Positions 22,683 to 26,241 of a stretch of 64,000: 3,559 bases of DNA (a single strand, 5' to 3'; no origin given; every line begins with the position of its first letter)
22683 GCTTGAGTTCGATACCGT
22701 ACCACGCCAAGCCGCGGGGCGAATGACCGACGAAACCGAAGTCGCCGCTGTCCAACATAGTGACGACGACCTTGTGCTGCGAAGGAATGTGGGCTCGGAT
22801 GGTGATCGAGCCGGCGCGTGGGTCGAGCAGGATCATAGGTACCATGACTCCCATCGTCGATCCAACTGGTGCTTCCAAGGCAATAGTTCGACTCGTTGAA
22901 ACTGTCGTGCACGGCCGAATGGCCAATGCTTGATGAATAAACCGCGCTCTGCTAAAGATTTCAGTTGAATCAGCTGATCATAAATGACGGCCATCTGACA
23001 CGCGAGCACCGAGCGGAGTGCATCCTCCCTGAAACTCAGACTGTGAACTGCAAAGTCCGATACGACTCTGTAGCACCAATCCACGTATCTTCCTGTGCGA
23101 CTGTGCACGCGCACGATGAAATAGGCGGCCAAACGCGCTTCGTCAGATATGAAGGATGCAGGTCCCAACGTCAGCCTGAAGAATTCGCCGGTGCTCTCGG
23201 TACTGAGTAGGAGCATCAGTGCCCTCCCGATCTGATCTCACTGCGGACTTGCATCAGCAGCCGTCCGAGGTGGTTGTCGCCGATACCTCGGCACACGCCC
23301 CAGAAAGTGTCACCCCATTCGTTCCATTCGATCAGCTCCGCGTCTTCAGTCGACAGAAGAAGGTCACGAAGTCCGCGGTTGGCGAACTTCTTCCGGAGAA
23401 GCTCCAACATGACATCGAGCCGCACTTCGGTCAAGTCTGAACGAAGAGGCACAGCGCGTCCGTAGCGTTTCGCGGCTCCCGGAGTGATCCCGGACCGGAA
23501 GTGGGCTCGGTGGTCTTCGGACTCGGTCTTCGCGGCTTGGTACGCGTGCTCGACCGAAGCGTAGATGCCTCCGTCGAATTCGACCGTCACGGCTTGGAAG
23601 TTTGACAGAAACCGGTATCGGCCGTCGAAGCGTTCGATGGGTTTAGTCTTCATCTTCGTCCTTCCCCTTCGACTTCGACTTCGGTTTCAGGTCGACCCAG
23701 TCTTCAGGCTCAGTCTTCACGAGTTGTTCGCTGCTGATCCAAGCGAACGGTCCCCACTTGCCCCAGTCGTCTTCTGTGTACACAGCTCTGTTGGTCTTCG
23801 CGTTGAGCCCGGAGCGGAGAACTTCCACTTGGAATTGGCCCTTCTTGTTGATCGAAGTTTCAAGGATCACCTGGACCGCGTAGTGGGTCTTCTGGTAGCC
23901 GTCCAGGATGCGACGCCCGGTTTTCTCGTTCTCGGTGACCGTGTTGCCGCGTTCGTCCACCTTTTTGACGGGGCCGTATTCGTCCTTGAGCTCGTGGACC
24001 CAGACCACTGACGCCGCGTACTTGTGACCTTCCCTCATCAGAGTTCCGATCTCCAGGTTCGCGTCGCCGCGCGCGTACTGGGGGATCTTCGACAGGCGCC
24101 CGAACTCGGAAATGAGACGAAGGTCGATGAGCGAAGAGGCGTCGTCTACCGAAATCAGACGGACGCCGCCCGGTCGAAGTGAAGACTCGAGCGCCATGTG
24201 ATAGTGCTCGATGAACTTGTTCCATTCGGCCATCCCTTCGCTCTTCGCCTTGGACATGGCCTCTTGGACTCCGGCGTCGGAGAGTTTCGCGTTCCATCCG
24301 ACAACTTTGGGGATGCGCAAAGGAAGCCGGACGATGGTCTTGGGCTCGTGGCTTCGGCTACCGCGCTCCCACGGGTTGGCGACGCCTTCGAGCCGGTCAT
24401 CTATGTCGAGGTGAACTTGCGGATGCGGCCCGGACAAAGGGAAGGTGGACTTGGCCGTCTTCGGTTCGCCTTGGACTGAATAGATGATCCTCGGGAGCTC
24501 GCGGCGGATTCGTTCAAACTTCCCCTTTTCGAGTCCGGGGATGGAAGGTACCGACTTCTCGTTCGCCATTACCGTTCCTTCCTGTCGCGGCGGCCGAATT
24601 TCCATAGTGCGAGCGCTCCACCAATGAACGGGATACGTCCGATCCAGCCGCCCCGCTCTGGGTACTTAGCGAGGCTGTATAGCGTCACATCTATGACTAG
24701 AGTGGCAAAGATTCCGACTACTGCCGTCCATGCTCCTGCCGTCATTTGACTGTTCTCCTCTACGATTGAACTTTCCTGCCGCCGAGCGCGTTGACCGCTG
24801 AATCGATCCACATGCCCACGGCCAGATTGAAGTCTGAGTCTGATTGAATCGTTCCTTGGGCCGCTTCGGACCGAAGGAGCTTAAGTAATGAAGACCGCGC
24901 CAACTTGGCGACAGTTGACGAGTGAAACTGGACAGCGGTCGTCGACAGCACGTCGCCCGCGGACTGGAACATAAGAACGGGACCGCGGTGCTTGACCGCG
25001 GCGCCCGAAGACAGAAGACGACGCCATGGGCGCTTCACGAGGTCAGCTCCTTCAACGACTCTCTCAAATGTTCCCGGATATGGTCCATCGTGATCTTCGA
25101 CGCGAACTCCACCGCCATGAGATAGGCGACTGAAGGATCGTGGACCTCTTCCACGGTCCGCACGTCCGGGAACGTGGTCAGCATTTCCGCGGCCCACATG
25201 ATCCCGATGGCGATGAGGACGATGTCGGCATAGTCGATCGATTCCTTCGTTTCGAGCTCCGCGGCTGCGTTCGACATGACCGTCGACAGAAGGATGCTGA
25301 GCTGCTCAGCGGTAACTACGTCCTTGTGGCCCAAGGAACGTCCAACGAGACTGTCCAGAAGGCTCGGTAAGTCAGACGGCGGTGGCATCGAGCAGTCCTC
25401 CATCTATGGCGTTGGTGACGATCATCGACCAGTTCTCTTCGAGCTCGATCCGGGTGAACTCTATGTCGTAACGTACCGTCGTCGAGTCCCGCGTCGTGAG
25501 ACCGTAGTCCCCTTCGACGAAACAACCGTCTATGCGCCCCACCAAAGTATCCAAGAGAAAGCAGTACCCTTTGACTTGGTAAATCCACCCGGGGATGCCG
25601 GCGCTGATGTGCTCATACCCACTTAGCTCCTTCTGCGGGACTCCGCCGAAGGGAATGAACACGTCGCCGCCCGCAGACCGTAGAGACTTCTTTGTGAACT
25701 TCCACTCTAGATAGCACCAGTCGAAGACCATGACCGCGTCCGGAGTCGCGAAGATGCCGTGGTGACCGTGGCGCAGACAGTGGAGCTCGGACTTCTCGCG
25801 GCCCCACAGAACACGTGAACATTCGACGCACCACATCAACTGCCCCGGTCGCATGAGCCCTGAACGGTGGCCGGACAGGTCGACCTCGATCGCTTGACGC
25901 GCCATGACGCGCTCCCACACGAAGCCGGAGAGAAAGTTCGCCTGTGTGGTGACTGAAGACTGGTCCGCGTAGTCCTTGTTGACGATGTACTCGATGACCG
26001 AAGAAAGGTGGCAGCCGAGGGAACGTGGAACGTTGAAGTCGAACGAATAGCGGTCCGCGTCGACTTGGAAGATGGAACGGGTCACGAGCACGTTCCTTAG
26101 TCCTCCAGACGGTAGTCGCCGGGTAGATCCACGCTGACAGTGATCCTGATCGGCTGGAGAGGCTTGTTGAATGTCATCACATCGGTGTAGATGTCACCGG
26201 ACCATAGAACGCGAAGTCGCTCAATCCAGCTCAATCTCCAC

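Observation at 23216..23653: NADAR/YbiA-like gene in the replication module: candidate counter-defence against DNA ADP-ribosylation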

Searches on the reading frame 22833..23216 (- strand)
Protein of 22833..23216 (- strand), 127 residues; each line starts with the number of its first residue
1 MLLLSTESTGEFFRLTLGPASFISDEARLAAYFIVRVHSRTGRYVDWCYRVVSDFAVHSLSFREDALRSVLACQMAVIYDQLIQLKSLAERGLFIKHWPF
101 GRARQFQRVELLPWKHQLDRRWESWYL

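Call 21: search_protein_families(library=phrogs, proteins=[window:22833-23216:-], max_evalue=0.001)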
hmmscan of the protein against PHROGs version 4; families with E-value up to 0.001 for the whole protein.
window:22833-23216:- (127 aa): 0 families

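Call 22: search_protein_families(library=pfam, proteins=[window:22833-23216:-], max_evalue=0.001)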
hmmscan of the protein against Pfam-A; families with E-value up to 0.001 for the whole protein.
window:22833-23216:- (127 aa): 0 families

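Call 67: find_homologous_proteins(query=window:22833-23216:-, max_evalue=0.001)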
Query window:22833-23216:- (127 aa): 1 proteins with E <= 0.001 among 11 candidates.
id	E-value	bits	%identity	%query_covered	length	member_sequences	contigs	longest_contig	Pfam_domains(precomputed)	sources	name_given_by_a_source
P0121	6.8e-80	283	100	100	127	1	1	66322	-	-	-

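Call 78: predict_structure(protein=window:22833-23216:-)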
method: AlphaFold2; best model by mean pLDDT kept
length: 127 residues; sequences in the alignment: 1
mean_pLDDT: 40.7   pTM: 0.30
mean pLDDT of the five models: 40.7, 35.8, 34.6, 33.9, 33.0
residues with pLDDT >= 90: 0; 70-90: 0; 50-70: 30; < 50: 97
segments of 3 or more residues with pLDDT < 50: 1-40, 42-46, 51-62, 87-89, 92-127
pLDDT, mean of each block of 10 residues (from residue 1): 26 29 37 40 49 45 51 56 53 34 30 39 38
secondary structure, 60 per line:
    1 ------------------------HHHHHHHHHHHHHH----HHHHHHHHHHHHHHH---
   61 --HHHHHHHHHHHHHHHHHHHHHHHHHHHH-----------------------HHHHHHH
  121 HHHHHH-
elements in order: H25-38 H43-57 H63-90 H114-126

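Call 83: search_protein_families(library=padloc, proteins=[window:22833-23216:-], max_evalue=0.01)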
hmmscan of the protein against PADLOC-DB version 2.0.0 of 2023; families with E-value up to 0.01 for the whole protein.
window:22833-23216:- (127 aa): 0 families

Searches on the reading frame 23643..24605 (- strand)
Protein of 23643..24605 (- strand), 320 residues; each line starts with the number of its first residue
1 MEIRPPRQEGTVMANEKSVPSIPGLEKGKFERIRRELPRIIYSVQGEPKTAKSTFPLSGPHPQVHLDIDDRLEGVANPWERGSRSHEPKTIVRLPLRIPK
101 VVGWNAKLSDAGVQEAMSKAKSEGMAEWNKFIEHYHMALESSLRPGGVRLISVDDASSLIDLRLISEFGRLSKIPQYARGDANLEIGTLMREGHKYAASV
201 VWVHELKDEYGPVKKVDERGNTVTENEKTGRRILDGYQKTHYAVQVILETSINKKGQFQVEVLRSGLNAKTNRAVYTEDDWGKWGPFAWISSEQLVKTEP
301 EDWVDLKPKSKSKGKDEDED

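Call 21: search_protein_families(library=phrogs, proteins=[window:23643-24605:-], max_evalue=0.001)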
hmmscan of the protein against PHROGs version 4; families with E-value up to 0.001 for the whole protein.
window:23643-24605:- (320 aa): 0 families

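Call 22: search_protein_families(library=pfam, proteins=[window:23643-24605:-], max_evalue=0.001)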
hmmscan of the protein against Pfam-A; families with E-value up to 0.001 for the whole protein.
window:23643-24605:- (320 aa): 0 families

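Call 33: find_related_loci(query=window:23643-24605:-, collection=viral_contigs, flank=10000)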
Query window:23643-24605:- (320 aa) in viral_contigs; peptide patterns used: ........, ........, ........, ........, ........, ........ (x = any residue, [..] = any of these).
4 stretches matched a pattern, but none encodes a relative of the query by tblastn (E <= 1e-3).

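Call 43: search_solved_structures(query=window:23643-24605:-, max_evalue=1)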
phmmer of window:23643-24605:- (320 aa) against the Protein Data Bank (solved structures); distinct sequences matched with E-value up to 1: 11.
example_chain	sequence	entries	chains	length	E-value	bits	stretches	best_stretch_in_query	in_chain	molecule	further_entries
3ra6_A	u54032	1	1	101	0.12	15.1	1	144-200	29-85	50S ribosomal protein L30e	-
7mrm_B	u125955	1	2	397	0.21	14.2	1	59-114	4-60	Fusion protein of Chicken CNTN3 FN1-FN2 domains and Amyloid-beta A4 protein,Amyloid-beta A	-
3n4y_A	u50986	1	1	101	0.41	13.3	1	144-200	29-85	50S ribosomal protein L30e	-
1w40_A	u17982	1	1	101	0.41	13.3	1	144-200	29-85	50S RIBOSOMAL PROTEIN L30E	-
3ra5_A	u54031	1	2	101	0.42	13.3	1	144-200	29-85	50S ribosomal protein L30e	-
1go0_A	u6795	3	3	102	0.42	13.3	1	144-200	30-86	50S RIBOSOMAL PROTEIN L30E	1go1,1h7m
1w42_A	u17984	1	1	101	0.43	13.2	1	144-200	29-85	50S RIBOSOMAL PROTEIN L30E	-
1w41_A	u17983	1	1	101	0.45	13.1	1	144-200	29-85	50S RIBOSOMAL PROTEIN L30E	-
3lfo_A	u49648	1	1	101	0.46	13.1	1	144-200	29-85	50S ribosomal protein L30e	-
5i99_A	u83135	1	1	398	0.6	12.8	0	57-146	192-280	Contactin-3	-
3n4z_A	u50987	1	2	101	0.71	12.5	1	144-200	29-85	50S ribosomal protein L30e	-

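Call 83: search_protein_families(library=padloc, proteins=[window:23643-24605:-], max_evalue=0.01)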
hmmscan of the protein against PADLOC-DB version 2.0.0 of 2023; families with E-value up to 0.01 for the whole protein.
window:23643-24605:- (320 aa): 0 families

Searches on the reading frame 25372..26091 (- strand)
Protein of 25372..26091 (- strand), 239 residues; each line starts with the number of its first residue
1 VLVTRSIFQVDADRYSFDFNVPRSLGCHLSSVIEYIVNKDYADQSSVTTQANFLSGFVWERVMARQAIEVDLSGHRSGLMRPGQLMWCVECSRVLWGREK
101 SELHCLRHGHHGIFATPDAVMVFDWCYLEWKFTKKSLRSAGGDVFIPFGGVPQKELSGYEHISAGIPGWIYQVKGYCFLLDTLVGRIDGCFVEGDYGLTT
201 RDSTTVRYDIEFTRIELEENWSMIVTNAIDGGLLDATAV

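Call 21: search_protein_families(library=phrogs, proteins=[window:25372-26091:-], max_evalue=0.001)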
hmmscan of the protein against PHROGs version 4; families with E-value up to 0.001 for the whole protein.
window:25372-26091:- (239 aa): 0 families

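Call 22: search_protein_families(library=pfam, proteins=[window:25372-26091:-], max_evalue=0.001)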
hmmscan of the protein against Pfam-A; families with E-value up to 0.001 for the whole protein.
window:25372-26091:- (239 aa): 0 families

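Call 44: search_solved_structures(query=window:25372-26091:-, max_evalue=1)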
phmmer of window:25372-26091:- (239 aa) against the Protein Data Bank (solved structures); distinct sequences matched with E-value up to 1: 0.
